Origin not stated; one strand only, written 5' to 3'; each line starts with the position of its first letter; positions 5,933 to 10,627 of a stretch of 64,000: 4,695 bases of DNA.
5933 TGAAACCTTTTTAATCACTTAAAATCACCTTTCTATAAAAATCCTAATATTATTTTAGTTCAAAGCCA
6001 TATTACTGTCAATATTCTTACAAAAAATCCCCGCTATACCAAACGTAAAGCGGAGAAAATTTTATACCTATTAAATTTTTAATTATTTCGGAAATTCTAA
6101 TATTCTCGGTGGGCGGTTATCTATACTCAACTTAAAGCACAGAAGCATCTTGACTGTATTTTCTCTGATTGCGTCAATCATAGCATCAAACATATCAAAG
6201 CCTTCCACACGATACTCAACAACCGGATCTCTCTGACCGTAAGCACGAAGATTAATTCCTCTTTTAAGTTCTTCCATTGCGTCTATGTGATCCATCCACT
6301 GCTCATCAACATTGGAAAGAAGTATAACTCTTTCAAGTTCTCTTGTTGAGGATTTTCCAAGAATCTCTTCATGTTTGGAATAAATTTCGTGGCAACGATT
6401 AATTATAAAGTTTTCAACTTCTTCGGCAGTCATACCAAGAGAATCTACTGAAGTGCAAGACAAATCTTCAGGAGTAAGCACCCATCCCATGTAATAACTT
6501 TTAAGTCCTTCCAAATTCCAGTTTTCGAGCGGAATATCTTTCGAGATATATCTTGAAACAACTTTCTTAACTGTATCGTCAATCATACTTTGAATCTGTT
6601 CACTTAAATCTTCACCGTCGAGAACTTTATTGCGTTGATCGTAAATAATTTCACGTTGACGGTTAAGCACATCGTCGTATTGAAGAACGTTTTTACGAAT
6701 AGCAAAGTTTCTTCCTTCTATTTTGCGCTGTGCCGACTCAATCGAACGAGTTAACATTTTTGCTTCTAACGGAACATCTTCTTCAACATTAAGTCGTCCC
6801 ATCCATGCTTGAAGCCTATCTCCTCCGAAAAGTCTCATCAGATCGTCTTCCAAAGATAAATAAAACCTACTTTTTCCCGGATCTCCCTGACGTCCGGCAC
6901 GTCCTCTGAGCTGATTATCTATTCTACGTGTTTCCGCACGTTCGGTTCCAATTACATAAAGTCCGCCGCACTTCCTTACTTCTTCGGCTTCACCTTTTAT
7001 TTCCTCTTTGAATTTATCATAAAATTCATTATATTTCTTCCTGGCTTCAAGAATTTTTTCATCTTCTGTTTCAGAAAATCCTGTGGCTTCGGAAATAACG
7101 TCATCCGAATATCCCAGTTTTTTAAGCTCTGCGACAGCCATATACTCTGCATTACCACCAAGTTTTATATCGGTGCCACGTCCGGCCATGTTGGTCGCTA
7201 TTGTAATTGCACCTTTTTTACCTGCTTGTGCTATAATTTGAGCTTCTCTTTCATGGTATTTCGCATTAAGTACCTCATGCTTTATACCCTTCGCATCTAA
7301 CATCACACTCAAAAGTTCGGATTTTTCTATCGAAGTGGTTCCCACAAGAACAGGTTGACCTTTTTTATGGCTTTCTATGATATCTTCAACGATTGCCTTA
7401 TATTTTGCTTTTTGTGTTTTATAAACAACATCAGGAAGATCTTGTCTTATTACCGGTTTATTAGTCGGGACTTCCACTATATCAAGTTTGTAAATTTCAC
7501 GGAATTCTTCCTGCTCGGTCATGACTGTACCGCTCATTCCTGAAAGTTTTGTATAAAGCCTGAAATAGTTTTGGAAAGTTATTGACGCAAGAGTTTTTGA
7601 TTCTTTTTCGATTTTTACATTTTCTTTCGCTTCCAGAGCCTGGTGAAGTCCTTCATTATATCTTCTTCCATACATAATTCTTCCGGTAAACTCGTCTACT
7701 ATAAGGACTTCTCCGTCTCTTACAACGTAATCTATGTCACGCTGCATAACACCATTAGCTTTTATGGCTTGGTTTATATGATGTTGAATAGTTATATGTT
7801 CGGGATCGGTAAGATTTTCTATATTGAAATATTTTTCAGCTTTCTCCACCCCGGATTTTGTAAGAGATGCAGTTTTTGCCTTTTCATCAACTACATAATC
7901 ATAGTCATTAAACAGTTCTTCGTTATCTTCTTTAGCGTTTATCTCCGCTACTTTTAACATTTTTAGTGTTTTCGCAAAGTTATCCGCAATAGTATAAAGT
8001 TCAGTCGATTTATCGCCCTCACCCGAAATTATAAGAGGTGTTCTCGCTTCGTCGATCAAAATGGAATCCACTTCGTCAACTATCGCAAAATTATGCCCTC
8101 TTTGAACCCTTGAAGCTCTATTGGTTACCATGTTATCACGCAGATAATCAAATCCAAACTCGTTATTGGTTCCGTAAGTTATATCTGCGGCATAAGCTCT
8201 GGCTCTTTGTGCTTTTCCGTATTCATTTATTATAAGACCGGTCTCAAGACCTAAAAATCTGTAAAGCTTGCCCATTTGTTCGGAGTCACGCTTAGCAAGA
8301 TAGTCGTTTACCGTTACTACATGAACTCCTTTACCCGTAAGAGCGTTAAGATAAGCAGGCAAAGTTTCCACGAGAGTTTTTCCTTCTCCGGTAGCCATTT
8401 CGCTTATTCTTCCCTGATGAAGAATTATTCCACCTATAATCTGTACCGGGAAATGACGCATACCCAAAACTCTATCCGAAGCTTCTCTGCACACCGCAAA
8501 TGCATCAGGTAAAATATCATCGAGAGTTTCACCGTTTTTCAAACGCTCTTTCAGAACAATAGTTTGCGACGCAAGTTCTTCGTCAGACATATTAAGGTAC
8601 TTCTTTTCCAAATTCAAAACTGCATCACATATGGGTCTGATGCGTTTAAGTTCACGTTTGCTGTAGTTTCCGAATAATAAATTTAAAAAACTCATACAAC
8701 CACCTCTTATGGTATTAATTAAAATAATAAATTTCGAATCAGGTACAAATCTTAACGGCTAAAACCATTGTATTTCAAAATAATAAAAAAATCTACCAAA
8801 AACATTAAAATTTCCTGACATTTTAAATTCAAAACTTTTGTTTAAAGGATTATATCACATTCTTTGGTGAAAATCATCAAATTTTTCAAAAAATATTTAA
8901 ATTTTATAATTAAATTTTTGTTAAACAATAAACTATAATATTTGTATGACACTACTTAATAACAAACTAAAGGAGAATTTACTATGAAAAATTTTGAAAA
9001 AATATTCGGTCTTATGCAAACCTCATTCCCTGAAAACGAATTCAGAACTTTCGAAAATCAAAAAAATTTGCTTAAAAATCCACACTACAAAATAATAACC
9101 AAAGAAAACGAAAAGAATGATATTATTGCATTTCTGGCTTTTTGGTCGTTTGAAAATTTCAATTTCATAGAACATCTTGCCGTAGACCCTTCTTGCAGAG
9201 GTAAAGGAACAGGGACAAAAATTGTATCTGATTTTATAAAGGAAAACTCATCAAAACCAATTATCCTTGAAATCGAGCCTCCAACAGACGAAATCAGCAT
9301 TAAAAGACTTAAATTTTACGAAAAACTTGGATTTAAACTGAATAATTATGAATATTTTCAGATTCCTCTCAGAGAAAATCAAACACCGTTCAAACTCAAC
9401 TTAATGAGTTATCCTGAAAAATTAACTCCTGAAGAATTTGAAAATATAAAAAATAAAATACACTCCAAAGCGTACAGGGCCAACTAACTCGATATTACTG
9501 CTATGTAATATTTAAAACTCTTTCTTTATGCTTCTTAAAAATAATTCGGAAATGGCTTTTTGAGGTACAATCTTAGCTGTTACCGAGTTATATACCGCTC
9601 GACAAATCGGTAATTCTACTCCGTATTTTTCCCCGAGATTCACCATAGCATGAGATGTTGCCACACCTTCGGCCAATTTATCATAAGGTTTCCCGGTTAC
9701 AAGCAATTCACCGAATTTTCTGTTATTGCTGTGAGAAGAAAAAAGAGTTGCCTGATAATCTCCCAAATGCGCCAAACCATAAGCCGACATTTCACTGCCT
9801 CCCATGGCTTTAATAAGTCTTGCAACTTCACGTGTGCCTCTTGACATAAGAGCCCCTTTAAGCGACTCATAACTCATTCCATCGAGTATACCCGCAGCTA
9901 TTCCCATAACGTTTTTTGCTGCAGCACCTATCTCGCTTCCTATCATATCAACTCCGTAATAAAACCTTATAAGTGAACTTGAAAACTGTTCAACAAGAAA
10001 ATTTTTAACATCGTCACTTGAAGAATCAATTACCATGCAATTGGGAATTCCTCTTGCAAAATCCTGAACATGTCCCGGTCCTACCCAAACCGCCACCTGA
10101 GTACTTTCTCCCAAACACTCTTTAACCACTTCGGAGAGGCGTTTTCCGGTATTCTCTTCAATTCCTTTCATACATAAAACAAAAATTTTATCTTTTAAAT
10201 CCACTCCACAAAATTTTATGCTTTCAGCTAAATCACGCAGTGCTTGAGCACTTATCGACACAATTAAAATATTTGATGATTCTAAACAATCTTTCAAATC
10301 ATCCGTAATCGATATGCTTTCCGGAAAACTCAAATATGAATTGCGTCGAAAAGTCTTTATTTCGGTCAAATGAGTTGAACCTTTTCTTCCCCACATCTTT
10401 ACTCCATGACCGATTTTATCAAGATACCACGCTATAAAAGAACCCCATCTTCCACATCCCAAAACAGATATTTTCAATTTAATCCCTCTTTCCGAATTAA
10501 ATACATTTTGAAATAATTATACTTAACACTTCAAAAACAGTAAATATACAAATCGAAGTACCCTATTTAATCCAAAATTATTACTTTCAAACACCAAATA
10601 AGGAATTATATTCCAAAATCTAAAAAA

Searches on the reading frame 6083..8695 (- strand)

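Call 76: search_protein_families(library=pfam, proteins=[window:6083-8695:-], max_evalue=0.0001)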
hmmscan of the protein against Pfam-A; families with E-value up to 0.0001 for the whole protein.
window:6083-8695:- (870 aa): 6 families
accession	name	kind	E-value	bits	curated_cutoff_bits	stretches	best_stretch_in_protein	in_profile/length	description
PF07517.20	SecA_DEAD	-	4e-126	420.6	24.6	1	7-399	4-290/290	SecA DEAD-like domain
PF21090.3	P-loop_SecA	-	7.5e-95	316.8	27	1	414-640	1-205/205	SecA P-loop domain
PF07516.18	SecA_SW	-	6.4e-71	239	26.7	1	642-852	1-197/200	SecA Wing and Scaffold domain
PF01043.26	SecA_PP_bind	-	4.3e-41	140.4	23.5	1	230-355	2-110/110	SecA preprotein cross-linking domain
PF00270.35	DEAD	-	4.4e-05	23.7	26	0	98-214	19-131/167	DEAD/DEAH box helicase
PF00271.37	Helicase_C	-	9.2e-05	23.1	23.5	0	435-511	5-82/110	Helicase conserved C-terminal domain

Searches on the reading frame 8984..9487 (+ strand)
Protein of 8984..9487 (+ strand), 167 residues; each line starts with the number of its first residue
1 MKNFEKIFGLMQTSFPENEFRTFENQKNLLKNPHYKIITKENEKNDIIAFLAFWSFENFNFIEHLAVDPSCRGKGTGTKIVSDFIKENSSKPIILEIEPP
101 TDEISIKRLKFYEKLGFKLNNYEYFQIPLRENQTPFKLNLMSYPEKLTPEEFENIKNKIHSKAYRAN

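Call 49: search_protein_families(library=pfam, proteins=[window:8984-9487:+], max_evalue=0.00001)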
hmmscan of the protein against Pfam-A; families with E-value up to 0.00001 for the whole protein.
window:8984-9487:+ (167 aa): 3 families
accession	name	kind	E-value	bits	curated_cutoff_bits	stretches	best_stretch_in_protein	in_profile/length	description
PF13508.13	Acetyltransf_7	-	1.7e-10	41.6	27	1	42-118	10-83/84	Acetyltransferase (GNAT) domain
PF00583.31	Acetyltransf_1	-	1.5e-09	38.6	20.7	1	14-117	11-116/116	Acetyltransferase (GNAT) family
PF13673.13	Acetyltransf_10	-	9.1e-07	29.3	23.6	1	20-118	13-108/128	Acetyltransferase (GNAT) domain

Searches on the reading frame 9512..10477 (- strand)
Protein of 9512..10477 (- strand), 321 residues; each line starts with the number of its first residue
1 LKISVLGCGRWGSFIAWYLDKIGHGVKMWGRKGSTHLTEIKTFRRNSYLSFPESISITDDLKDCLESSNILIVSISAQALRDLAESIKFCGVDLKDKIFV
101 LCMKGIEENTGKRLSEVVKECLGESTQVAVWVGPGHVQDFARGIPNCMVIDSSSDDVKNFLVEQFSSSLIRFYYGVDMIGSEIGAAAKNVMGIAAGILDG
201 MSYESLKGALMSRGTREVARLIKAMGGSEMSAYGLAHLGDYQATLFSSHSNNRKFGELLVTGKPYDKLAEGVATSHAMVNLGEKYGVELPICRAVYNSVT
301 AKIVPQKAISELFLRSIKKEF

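Call 48: search_protein_families(library=pfam, proteins=[window:9512-10477:-], max_evalue=0.00001)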
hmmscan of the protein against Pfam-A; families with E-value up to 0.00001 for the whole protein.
window:9512-10477:- (321 aa): 3 families
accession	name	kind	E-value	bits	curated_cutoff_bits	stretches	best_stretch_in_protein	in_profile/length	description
PF07479.19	NAD_Gly3P_dh_C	-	1.2e-34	119.9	25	1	177-309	1-141/142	NAD-dependent glycerol-3-phosphate dehydrogenase C-terminus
PF01210.29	NAD_Gly3P_dh_N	-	1.2e-29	103.7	23.1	1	2-155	1-155/158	NAD-dependent glycerol-3-phosphate dehydrogenase N-terminus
PF20618.3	GPD_NAD_C_bact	-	8.7e-08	33.1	27.6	1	236-295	1-66/66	Bacterial GPD, NAD-dependent C-terminal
